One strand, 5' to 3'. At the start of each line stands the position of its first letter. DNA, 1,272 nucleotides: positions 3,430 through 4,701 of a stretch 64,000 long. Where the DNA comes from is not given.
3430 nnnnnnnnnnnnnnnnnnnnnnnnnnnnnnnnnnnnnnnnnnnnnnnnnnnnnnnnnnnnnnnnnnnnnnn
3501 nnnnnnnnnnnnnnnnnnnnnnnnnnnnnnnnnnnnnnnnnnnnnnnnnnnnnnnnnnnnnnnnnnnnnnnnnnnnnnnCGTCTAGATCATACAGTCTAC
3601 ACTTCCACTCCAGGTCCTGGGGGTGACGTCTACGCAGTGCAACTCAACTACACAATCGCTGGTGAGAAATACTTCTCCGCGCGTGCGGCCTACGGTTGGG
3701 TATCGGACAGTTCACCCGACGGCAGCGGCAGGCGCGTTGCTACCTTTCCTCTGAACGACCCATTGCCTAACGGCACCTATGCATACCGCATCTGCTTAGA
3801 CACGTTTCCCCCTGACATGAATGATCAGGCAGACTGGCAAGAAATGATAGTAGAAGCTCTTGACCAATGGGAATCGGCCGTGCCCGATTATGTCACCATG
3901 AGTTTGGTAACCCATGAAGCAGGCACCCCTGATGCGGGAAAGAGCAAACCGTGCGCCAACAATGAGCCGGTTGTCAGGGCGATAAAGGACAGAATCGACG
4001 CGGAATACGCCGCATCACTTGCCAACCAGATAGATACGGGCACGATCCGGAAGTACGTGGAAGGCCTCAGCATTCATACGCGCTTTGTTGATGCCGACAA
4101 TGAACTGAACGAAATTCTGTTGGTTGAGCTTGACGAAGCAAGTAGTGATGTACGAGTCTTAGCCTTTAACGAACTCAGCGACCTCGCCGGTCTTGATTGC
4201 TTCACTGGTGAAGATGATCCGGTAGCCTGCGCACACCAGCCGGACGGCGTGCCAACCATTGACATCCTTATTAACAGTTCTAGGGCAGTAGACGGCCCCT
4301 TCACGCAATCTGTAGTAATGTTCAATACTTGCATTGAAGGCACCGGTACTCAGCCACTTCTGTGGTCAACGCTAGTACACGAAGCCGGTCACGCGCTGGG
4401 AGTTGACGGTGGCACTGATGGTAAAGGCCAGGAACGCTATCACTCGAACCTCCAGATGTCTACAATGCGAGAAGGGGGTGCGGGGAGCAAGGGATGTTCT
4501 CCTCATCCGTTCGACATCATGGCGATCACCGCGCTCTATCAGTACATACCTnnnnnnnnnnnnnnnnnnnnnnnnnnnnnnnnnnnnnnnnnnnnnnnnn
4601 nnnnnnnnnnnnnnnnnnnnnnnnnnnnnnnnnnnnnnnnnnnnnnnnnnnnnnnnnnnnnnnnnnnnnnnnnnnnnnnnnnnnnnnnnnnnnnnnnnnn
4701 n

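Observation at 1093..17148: A 16-kb tandem array of [matrixin-like metalloprotease -> PD40 beta-propeller lipoprotein] cassettes in progressive decay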

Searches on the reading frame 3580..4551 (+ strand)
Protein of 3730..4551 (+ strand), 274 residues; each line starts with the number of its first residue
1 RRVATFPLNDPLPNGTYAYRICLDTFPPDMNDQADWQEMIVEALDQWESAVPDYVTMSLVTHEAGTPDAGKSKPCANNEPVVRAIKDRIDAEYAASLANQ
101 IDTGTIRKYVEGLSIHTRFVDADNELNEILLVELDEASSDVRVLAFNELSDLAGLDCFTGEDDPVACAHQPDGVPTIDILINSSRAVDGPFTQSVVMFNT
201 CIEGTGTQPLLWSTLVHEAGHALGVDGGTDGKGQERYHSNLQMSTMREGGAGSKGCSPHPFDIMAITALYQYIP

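Call 14: search_protein_families(library=pfam, proteins=[window:3730-4551:+], max_evalue=10)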
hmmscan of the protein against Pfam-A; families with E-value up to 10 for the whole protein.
seq(274 aa): 1 family
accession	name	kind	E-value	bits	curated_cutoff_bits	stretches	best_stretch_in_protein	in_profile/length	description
PF00413.30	Peptidase_M10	-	0.063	13.6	24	1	211-226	108-123/159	Matrixin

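Call 15: search_solved_structures(query=window:3730-4551:+, max_evalue=10, show_alignments=2)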
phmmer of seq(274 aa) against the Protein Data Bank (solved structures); distinct sequences matched with E-value up to 10: 0.

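Call 16: find_homologous_proteins(query=window:3730-4551:+, max_evalue=0.001)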
Query seq(274 aa) (274 aa): 23 proteins with E <= 0.001 among 804 candidates.
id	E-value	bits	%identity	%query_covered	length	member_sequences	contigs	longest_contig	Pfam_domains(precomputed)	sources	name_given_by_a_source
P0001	2.1e-122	426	72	98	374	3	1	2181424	-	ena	-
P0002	2.2e-42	163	46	86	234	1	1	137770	-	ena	-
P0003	7.1e-24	103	35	97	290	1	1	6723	-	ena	-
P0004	1.6e-21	95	32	97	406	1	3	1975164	-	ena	-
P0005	5.4e-20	90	32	97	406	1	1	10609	-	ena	-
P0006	7.0e-17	80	32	99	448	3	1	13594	-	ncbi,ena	-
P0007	3.9e-16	77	31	99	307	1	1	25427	-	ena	-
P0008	2.8e-14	71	30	99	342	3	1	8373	-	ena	-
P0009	3.3e-13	68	27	99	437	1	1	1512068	-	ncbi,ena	-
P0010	5.7e-13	67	36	62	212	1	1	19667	-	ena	-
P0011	1.1e-11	63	56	23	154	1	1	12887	-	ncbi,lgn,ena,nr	ncbi:MAG: hypothetical protein OXK81_14535 [Chloroflexota bacterium]|nr:hypothetical protein [Chloro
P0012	9.7e-10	56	40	41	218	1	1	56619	PF00989.32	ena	-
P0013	1.4e-9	56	30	87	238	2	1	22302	-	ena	-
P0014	3.6e-9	55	29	96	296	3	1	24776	-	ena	-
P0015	5.2e-9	54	25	100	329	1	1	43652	-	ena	-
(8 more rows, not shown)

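Call 17: find_encoding_contigs(protein=P0001, flank=10000, max_places=3)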
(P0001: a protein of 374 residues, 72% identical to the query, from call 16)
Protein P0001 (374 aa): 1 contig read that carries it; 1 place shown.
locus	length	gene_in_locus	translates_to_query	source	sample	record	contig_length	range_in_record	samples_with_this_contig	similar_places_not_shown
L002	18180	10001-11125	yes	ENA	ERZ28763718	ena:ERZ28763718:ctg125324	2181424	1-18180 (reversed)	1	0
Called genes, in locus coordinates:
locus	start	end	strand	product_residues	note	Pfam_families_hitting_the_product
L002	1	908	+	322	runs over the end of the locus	PF00106:adh_short, PF08659:KR (weak), PF13561:adh_short_C2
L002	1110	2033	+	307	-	PF00701:DHDPS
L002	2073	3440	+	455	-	PF01547:SBP_bac_1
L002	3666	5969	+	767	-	PF12228:DUF3604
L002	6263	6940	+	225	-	PF06452:CBM9_1, PF16011:CBM9_2 (weak)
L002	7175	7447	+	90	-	-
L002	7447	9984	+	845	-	PF00041:fn3 (faint)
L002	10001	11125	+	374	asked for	-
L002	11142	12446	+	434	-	PF25174:Beta-prop_THOC3 (faint), PF00400:WD40 (faint), PF00930:DPPIV_N (faint), PF07676:PD40 (faint), PF12894:ANAPC4_WD40 (faint), PF23381:Beta-prop_IFT122_1st (faint), PF24817:WD40_WDHD1_1st (faint), PF26549:Tricorn_N, +1 more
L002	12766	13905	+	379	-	PF00930:DPPIV_N (faint), PF23381:Beta-prop_IFT122_1st (faint), PF25174:Beta-prop_THOC3 (faint), PF26550:Tricorn_2nd (faint), PF00400:WD40 (faint), PF26549:Tricorn_N, PF07676:PD40 (weak)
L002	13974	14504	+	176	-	-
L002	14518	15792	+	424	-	PF26550:Tricorn_2nd (weak), PF00930:DPPIV_N (faint), PF25174:Beta-prop_THOC3 (faint), PF23381:Beta-prop_IFT122_1st (faint), PF24797:Beta-prop_WDR35_TULP_N (faint), PF26549:Tricorn_N, PF07676:PD40 (weak)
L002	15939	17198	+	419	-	PF24797:Beta-prop_WDR35_TULP_N (faint), PF26550:Tricorn_2nd (weak), PF00930:DPPIV_N (faint), PF26549:Tricorn_N, PF07676:PD40 (weak), PF26550:Tricorn_2nd (weak), PF23381:Beta-prop_IFT122_1st (weak), PF25174:Beta-prop_THOC3 (weak), +1 more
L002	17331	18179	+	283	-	?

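Call 18: find_encoding_contigs(protein=P0004, flank=10000, max_places=3)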
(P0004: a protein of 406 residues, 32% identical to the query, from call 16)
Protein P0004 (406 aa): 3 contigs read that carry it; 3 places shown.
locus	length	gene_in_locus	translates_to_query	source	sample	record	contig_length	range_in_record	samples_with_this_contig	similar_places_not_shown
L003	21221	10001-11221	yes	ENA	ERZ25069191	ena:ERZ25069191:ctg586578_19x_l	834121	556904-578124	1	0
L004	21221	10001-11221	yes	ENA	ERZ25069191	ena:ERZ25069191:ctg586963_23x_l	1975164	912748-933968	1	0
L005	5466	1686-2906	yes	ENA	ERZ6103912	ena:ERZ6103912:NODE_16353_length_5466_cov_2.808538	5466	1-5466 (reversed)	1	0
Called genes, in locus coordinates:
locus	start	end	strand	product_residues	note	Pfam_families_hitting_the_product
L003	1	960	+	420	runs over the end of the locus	PF24797:Beta-prop_WDR35_TULP_N (faint), PF26550:Tricorn_2nd (weak), PF00930:DPPIV_N (faint), PF25174:Beta-prop_THOC3 (faint), PF26549:Tricorn_N, PF07676:PD40 (weak), PF26550:Tricorn_2nd (weak), PF23381:Beta-prop_IFT122_1st (weak), +1 more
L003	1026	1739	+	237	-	-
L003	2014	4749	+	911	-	-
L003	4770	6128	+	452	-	PF00930:DPPIV_N (faint), PF12894:ANAPC4_WD40 (faint), PF23381:Beta-prop_IFT122_1st (faint), PF25174:Beta-prop_THOC3 (faint), PF26550:Tricorn_2nd (faint), PF26549:Tricorn_N, PF07676:PD40 (weak)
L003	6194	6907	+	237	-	-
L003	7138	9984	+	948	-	PF00041:fn3 (faint)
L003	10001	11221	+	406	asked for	-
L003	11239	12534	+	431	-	PF00930:DPPIV_N (faint), PF24797:Beta-prop_WDR35_TULP_N (faint), PF25174:Beta-prop_THOC3 (faint), PF26550:Tricorn_2nd (faint), PF23381:Beta-prop_IFT122_1st (faint), PF26549:Tricorn_N, PF07676:PD40 (weak), PF10647:Gmad1 (faint)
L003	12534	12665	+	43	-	-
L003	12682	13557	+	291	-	PF07676:PD40 (faint)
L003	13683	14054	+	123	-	-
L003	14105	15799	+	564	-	PF23381:Beta-prop_IFT122_1st (faint), PF25174:Beta-prop_THOC3 (faint), PF00930:DPPIV_N (faint), PF26550:Tricorn_2nd (weak), PF26549:Tricorn_N, PF07676:PD40 (weak), PF26549:Tricorn_N (weak), PF23598:LRR_14 (weak), +1 more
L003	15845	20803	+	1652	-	PF21910:GH85_C (faint), PF17963:Big_9 (faint), PF23598:LRR_14, PF12799:LRR_4 (weak), PF00028:Cadherin, PF00028:Cadherin, PF23598:LRR_14, PF12799:LRR_4, +6 more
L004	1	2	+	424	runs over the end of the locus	PF00930:DPPIV_N (faint), PF26550:Tricorn_2nd, PF23381:Beta-prop_IFT122_1st (faint), PF24797:Beta-prop_WDR35_TULP_N (faint), PF25174:Beta-prop_THOC3 (faint), PF26549:Tricorn_N, PF07676:PD40, PF26549:Tricorn_N (weak)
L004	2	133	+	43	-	-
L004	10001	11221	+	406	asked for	-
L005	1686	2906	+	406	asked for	-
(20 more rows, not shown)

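Call 19: find_encoding_contigs(protein=P0009, flank=10000, max_places=3)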
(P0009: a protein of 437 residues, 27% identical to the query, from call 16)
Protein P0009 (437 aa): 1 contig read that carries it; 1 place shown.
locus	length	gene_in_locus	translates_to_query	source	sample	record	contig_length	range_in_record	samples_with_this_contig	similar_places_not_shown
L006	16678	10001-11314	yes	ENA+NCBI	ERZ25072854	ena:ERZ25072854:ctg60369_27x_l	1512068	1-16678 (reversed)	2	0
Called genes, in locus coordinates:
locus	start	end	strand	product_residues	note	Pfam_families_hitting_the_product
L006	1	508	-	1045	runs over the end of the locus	PF12419:DUF3670, PF00176:SNF2-rel_dom, PF04851:ResIII (weak), PF00271:Helicase_C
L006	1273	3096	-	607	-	PF00028:Cadherin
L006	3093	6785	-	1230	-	PF00560:LRR_1 (faint), PF13855:LRR_8 (weak), PF12799:LRR_4 (weak), PF00041:fn3, PF00028:Cadherin, PF23598:LRR_14, PF17963:Big_9 (weak), PF00028:Cadherin, +2 more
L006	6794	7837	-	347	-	PF00041:fn3 (weak)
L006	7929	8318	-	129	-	-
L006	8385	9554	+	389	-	PF13701:DDE_Tnp_1_4, PF01609:DDE_Tnp_1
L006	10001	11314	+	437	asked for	-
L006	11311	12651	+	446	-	PF00930:DPPIV_N (faint), PF26549:Tricorn_N (faint), PF26550:Tricorn_2nd (faint), PF23381:Beta-prop_IFT122_1st (faint), PF25174:Beta-prop_THOC3 (faint), PF07676:PD40 (weak)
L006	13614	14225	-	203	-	PF01695:IstB_IS21, PF00308:Bac_DnaA (weak)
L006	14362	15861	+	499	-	PF22483:Mu-transpos_C_2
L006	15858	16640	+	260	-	PF01695:IstB_IS21, PF00308:Bac_DnaA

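Call 24: find_related_loci(query=A2, collection=genome_contigs, flank=10000)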
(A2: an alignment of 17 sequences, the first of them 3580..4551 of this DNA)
Query A2 (324 aa) in genome_contigs; peptide patterns used: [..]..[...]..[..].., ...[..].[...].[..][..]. (x = any residue, [..] = any of these).
595 stretches matched a pattern (row limit reached: there are more); 126 encode a relative of the query (tblastn E <= 1e-3); the best 80 are kept; 75 distinct loci.
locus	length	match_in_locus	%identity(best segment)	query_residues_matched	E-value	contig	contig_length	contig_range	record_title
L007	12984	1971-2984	35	17-321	8e-41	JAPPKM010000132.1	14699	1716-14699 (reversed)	MAG: Chloroflexota bacterium isolate RHO2_bin_72 NODE_4968_length_14699_cov_13.402144, whole genome shotgun sequence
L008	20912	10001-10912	36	6-321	2e-39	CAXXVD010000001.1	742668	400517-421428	MAG: Chloroflexota bacterium isolate fe2c5841-0234-49a8-8bce-d97ad08295c1 genome assembly, contig: contig_1, whole genom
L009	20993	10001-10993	34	17-321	3e-37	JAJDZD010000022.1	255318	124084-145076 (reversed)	MAG: Chloroflexota bacterium isolate jk18x40bins.16 k141_2308750, whole genome shotgun sequence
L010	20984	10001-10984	31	16-321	5e-37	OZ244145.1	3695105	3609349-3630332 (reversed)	MAG: Chloroflexota bacterium isolate eb05c879-3c2f-44be-9c84-8645a4b398cc genome assembly, chromosome: 1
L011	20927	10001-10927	34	17-321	3e-36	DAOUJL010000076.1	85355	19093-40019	MAG TPA_asm: Dehalococcoidia bacterium isolate S32_262 k113_1130272, whole genome shotgun sequence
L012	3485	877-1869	34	17-321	1e-36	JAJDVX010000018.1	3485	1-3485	MAG: Chloroflexota bacterium isolate jk18x22bins.70 k141_52477, whole genome shotgun sequence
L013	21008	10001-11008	34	16-323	9e-36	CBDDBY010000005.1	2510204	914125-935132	MAG: Dehalococcoidia bacterium isolate 6451269b-cfe0-478f-bad6-08f7be57dee7 genome assembly, contig: contig_5, whole gen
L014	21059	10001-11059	31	8-323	1e-35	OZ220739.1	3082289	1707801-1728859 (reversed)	MAG: Tepidiformaceae bacterium isolate ddb3cf28-bb63-44a4-8fd1-08202229d10a genome assembly, chromosome: 1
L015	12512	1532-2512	33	17-321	2e-35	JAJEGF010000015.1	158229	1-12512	MAG: Chloroflexota bacterium isolate p16x44bins.42 k141_373834, whole genome shotgun sequence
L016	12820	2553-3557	33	17-321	4e-35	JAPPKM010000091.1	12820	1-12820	MAG: Chloroflexota bacterium isolate RHO2_bin_72 NODE_5786_length_12820_cov_11.232276, whole genome shotgun sequence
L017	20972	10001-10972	36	2-321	4e-35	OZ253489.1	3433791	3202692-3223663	MAG: Dehalococcoidia bacterium isolate ffb8934b-577b-4777-8369-15bafc51d39f genome assembly, chromosome: 1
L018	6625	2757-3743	32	17-321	6e-33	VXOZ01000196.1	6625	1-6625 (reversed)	MAG: Chloroflexi bacterium isolate SB0662_bin_44 NODE_7882_length_6625_cov_14.606545, whole genome shotgun sequence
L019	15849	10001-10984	33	16-321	2e-35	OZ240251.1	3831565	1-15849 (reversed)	MAG: Chloroflexota bacterium isolate d34784d7-597f-4c6c-9d13-8b2b1f638dff genome assembly, chromosome: 1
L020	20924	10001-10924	31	16-321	2e-31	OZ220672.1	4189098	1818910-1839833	MAG: Dehalococcoidia bacterium isolate 155f1a69-6e9e-45b9-9f90-cb8b40f06a4f genome assembly, chromosome: 1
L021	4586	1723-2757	30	17-321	2e-30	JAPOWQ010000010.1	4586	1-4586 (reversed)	MAG: Chloroflexota bacterium isolate COS2_bin_4 NODE_4218_length_4586_cov_23.0294, whole genome shotgun sequence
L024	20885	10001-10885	31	17-321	2e-29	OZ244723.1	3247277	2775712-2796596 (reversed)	MAG: Dehalococcoidia bacterium isolate 760011ba-b86d-4164-aa55-395d04384f54 genome assembly, chromosome: 1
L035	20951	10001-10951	28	15-322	6e-25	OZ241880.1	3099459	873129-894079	MAG: Dehalococcoidia bacterium isolate 7793bf3c-8c6b-46c4-b31f-2e3337617696 genome assembly, chromosome: 1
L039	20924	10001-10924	30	15-321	2e-22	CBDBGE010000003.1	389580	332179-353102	MAG: Dehalococcoidia bacterium isolate cbf7c279-2744-4af4-98a5-7b2d7e2e1d30 genome assembly, contig: contig_3, whole gen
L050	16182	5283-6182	35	17-321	3e-40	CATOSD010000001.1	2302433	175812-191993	MAG: uncultured Dehalococcoidia bacterium isolate 4f5989e1-1bb7-4cc9-858f-0bb28372e22c genome assembly, contig: contig_1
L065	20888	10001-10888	25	52-324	3e-15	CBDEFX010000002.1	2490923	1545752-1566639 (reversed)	MAG: Dehalococcoidia bacterium isolate bd3fcf20-00e0-4c08-a004-f645cab7dc39 genome assembly, contig: contig_2, whole gen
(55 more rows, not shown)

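Call 36: predict_structure(alignment_id=A2)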
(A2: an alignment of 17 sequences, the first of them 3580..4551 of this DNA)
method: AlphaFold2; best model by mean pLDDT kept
length: 324 residues; sequences in the alignment: 17
mean_pLDDT: 55.3   pTM: 0.62
mean pLDDT of the five models: 55.3, 39.3, 37.7, 37.6, 36.7
residues with pLDDT >= 90: 6; 70-90: 86; 50-70: 97; < 50: 135
segments of 3 or more residues with pLDDT < 50: 1-62, 164-172, 186-199, 245-250, 276-311, 321-324
pLDDT, mean of each block of 10 residues (from residue 1): 28 31 31 30 30 31 66 79 83 77 75 90 73 60 57 53 45 66 57 46 59 70 69 78 54 64 72 48 31 30 40 52 41
secondary structure, 60 per line:
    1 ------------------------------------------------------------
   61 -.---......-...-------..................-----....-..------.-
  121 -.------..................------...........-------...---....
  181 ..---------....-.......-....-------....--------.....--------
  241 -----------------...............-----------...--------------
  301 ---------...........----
elements in order: E66-71 H83-100 E106-109 H129-146 H153-163 E177-182 H192-195 H197-203 H205-208 E216-219 E228-232 H258-272 H310-320

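Call 52: search_protein_families(library=pfam, proteins=[L011:10949-12658:+, L024:10744-12114:+, L039:10852-11946:+, L035:10753-11508:+, L050:6192-7094:+, L017:3262-3732:+, L065:11236-11793:+], max_evalue=0.01)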
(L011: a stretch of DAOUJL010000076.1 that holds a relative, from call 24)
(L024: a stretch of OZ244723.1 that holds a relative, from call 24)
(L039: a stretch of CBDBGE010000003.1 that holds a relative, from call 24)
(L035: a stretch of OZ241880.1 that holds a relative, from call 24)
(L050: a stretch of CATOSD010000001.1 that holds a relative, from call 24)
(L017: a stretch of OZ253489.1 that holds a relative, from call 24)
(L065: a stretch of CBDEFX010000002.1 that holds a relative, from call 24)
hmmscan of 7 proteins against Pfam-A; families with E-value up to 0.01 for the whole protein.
L011:10949-12658:+ (570 aa): 2 families
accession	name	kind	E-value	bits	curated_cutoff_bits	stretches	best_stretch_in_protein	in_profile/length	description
PF19671.4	DUF6174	-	1.4e-36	125.9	23.8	2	240-350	1-108/122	Family of unknown function (DUF6174)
PF18780.6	HNH_repeat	-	0.00028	21.6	26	0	289-320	16-49/54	Homing endonuclease associated repeat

L024:10744-12114:+ (457 aa): 5 families
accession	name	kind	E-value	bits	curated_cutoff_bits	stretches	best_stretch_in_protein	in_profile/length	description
PF13540.12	RCC1_2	-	9.4e-47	156.1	22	6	412-441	1-30/30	Regulator of chromosome condensation (RCC1) repeat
PF25390.1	WD40_RLD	-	1.2e-35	123.9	150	2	88-403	33-329/363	RCC1-like domain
PF00415.24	RCC1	-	6.4e-08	33.5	21.7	0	407-425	32-50/50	Regulator of chromosome condensation (RCC1) repeat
PF09289.16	FOLN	-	0.002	18.7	21.1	0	381-395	8-22/22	Follistatin/Osteonectin-like EGF domain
PF25384.1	Alsin_RLD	-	0.0081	15.9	100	0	89-119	278-308/405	Alsin RCC1-like domain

L039:10852-11946:+ (365 aa): 3 families
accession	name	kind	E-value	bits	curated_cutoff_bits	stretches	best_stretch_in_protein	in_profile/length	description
PF13540.12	RCC1_2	-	1.1e-40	136.9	22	5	60-88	2-30/30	Regulator of chromosome condensation (RCC1) repeat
PF25390.1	WD40_RLD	-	2e-31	110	150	1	57-358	31-330/363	RCC1-like domain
PF00415.24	RCC1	-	1.5e-06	29.1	21.7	0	232-278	1-48/50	Regulator of chromosome condensation (RCC1) repeat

L035:10753-11508:+ (252 aa): 0 families

L050:6192-7094:+ (301 aa): 1 family
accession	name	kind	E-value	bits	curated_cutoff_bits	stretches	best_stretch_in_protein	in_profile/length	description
PF19671.4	DUF6174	-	8.6e-21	74.9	23.8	1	67-184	1-115/122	Family of unknown function (DUF6174)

L017:3262-3732:+ (157 aa): 0 families

L065:11236-11793:+ (186 aa): 0 families

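Call 67: search_solved_structures(query=L003:1026-1736:+, max_evalue=1)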
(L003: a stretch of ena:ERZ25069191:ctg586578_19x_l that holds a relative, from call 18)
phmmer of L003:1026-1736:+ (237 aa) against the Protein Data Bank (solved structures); distinct sequences matched with E-value up to 1: 1.
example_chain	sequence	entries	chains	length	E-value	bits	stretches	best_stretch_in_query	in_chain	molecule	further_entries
5xw3_A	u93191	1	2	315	0.93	12.4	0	31-93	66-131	O-acetylserine lyase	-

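Call 69: search_protein_families(library=pfam, proteins=[L003:1026-1736:+], max_evalue=1)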
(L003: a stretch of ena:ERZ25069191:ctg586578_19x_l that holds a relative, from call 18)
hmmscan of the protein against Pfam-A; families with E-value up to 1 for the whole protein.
L003:1026-1736:+ (237 aa): 0 families
